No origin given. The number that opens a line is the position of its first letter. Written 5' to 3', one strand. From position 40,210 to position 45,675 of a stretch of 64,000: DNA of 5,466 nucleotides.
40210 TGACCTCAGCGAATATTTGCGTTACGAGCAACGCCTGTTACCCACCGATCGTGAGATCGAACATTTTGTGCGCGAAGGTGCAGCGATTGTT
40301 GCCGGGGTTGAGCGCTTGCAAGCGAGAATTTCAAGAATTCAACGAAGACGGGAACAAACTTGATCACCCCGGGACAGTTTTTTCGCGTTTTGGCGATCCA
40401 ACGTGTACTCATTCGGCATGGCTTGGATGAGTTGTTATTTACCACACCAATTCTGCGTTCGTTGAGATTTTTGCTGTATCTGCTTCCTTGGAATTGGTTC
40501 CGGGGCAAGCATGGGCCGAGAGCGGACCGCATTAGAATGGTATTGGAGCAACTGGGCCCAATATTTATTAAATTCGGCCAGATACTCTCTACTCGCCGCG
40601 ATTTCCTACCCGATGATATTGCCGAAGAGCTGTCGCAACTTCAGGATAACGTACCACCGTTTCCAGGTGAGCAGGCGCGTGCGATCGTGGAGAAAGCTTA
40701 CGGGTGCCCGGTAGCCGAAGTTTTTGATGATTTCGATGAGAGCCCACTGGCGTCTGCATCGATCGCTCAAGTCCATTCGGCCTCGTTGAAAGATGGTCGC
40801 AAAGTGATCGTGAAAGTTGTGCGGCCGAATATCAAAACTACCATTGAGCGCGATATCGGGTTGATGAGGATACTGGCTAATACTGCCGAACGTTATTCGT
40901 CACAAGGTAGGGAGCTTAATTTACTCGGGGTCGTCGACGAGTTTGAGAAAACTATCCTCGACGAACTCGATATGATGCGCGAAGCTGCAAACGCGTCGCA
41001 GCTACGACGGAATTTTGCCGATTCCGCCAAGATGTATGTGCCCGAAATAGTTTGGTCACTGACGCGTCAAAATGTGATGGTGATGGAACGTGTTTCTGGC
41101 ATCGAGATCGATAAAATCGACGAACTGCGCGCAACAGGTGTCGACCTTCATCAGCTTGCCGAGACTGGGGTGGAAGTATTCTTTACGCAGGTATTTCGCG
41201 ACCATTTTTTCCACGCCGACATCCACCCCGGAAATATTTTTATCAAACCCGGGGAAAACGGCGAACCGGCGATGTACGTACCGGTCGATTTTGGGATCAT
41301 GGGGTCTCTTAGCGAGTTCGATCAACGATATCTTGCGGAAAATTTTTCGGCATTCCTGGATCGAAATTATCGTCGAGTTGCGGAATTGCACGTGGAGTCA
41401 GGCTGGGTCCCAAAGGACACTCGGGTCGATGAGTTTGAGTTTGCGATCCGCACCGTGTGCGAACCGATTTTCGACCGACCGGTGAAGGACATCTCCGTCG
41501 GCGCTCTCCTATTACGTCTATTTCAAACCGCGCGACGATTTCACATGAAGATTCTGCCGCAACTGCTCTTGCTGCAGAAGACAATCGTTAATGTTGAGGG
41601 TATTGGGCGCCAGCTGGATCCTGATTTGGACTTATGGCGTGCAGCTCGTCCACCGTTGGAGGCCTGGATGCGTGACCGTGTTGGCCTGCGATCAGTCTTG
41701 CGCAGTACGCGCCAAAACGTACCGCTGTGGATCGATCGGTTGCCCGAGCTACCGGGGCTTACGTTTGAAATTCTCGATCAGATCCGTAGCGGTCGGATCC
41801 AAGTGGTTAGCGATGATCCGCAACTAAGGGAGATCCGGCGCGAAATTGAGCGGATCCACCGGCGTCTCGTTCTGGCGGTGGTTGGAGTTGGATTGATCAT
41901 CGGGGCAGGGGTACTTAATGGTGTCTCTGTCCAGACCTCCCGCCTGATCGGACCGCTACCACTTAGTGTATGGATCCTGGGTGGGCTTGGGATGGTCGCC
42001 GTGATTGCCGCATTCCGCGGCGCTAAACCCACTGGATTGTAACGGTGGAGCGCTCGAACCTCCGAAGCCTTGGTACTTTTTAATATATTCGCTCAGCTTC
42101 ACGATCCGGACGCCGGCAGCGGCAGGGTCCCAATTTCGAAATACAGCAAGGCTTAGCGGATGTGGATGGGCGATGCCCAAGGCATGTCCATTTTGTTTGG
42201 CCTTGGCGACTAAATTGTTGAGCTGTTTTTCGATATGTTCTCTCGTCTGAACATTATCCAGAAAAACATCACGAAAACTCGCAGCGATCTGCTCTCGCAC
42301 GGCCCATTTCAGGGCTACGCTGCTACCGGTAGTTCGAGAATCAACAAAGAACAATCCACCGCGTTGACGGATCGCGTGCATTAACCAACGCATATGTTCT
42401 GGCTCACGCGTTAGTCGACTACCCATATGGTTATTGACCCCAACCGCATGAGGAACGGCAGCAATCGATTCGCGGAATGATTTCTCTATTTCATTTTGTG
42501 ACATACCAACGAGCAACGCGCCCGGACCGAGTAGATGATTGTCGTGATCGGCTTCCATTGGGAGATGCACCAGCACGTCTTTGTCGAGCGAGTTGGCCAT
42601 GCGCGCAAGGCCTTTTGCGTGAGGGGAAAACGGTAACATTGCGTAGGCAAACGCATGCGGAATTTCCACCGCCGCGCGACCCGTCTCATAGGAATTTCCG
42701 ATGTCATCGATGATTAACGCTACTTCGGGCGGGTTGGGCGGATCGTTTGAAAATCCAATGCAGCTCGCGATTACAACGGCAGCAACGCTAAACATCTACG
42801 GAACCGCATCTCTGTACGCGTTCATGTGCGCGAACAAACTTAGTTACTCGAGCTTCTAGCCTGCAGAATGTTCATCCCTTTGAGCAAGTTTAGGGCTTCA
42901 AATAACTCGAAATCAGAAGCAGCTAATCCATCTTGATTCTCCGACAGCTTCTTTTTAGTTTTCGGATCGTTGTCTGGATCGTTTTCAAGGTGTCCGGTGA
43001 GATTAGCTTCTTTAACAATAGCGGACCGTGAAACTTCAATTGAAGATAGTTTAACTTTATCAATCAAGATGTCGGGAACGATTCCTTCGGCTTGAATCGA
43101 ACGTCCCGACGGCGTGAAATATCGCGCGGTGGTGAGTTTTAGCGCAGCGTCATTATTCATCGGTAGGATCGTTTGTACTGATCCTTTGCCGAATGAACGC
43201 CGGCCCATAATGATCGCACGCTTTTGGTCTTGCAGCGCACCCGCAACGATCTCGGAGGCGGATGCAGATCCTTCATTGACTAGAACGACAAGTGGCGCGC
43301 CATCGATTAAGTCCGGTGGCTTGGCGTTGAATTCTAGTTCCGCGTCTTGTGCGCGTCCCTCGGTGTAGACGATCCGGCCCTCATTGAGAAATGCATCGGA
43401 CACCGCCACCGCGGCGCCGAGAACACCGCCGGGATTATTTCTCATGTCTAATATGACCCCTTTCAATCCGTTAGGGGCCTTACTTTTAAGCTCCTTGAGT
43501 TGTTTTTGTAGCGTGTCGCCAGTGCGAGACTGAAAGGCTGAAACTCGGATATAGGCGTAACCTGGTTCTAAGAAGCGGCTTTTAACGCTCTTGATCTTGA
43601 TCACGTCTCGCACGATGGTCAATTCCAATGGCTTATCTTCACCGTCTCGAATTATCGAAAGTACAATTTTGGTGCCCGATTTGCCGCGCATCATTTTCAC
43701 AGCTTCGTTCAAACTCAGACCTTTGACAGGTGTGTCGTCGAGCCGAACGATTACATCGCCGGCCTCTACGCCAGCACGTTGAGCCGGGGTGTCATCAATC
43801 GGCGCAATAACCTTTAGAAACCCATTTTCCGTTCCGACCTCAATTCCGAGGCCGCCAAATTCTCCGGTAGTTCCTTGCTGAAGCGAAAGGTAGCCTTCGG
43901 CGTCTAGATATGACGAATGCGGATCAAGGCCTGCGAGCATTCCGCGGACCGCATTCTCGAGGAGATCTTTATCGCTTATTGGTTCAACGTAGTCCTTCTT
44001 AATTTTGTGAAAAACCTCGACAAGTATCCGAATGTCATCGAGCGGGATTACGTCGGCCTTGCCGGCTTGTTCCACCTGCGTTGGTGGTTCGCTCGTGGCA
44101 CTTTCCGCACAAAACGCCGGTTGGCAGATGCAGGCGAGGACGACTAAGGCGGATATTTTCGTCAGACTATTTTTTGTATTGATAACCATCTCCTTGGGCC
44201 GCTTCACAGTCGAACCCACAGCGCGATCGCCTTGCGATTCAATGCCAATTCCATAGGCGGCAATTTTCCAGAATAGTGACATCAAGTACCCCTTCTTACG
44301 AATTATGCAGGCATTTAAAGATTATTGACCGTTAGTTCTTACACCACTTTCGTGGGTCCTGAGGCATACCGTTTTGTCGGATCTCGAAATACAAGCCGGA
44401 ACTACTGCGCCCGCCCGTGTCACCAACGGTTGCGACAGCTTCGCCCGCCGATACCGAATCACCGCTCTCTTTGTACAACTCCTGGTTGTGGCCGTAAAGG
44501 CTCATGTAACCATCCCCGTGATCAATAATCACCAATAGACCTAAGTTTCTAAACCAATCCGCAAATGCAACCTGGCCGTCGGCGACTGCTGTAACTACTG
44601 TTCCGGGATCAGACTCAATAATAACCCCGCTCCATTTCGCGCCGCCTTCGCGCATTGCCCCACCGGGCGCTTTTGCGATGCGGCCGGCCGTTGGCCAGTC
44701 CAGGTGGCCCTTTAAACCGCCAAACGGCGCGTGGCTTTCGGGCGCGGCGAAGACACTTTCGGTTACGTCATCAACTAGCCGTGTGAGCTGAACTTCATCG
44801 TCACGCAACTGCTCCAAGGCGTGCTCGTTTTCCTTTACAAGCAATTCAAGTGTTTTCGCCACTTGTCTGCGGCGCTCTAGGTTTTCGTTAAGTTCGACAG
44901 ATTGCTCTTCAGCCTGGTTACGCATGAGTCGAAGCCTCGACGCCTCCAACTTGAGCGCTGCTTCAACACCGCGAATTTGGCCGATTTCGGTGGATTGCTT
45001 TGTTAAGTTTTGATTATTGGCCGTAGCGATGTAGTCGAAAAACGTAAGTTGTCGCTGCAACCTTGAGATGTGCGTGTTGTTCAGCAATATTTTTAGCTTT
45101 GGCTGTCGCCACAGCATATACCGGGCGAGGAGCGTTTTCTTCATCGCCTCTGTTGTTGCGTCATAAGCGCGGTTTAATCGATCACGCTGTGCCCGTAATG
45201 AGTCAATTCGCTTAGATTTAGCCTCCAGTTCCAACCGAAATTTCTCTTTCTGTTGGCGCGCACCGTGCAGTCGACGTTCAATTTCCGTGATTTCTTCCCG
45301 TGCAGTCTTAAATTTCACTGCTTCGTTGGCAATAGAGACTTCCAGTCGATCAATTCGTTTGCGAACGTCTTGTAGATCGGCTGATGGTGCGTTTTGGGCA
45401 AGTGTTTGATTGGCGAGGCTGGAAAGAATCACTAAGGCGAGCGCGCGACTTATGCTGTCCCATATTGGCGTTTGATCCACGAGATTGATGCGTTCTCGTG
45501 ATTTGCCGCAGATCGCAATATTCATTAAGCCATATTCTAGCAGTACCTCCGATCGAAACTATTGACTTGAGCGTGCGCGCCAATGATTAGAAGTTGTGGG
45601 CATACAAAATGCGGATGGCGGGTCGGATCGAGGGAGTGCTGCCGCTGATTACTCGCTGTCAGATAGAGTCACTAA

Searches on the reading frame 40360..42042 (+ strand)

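Call 26: search_protein_families(library=pfam, proteins=[window:40360-42042:+], max_evalue=0.000001)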
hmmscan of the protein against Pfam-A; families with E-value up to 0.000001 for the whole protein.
window:40360-42042:+ (560 aa): 1 family
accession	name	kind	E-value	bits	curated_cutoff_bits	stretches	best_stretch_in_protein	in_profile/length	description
PF03109.22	ABC1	-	1.6e-81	273.5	22.9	1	93-344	1-244/244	ABC1 atypical kinase-like domain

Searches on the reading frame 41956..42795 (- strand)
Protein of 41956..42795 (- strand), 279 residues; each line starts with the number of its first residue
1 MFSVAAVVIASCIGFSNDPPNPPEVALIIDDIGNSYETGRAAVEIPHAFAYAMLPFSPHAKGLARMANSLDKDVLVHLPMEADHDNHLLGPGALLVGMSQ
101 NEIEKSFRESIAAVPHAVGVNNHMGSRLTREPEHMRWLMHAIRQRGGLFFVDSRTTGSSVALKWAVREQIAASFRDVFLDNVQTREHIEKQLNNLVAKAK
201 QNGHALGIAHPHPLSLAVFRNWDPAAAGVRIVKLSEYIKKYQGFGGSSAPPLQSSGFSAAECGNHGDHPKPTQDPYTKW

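Call 27: search_protein_families(library=pfam, proteins=[window:41956-42795:-], max_evalue=0.000001)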
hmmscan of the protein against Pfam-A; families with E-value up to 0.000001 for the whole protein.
window:41956-42795:- (279 aa): 1 family
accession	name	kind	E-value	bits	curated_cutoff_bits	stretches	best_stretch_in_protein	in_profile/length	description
PF04748.18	Polysacc_deac_2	-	5.2e-68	228.8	27.5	1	27-237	1-211/212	Divergent polysaccharide deacetylase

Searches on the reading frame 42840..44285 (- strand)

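Call 27: search_protein_families(library=pfam, proteins=[window:42840-44285:-], max_evalue=0.000001)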
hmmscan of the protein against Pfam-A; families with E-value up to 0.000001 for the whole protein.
window:42840-44285:- (481 aa): 5 families
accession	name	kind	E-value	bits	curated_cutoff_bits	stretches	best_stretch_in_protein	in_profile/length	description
PF03572.23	Peptidase_S41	-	2.5e-54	183.7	24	1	243-407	2-164/165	Peptidase family S41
PF13180.12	PDZ_2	-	1.6e-12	48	27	1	144-223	1-79/80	PDZ domain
PF17820.7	PDZ_6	-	1.5e-09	37.9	27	1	161-213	4-54/54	PDZ domain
PF22694.1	CtpB_N-like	-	5.9e-09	36.7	27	1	75-130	31-84/85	Activating protease CtpB N-terminal domain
PF00595.29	PDZ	-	1.7e-08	35.2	23.2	1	140-211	8-80/81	PDZ domain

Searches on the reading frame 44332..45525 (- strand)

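Call 27: search_protein_families(library=pfam, proteins=[window:44332-45525:-], max_evalue=0.000001)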
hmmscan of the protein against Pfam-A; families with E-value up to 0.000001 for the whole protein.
window:44332-45525:- (397 aa): 1 family
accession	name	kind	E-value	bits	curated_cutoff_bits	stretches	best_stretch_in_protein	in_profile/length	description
PF01551.29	Peptidase_M23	-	4.7e-27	94.4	28.7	1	297-391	2-96/96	Peptidase family M23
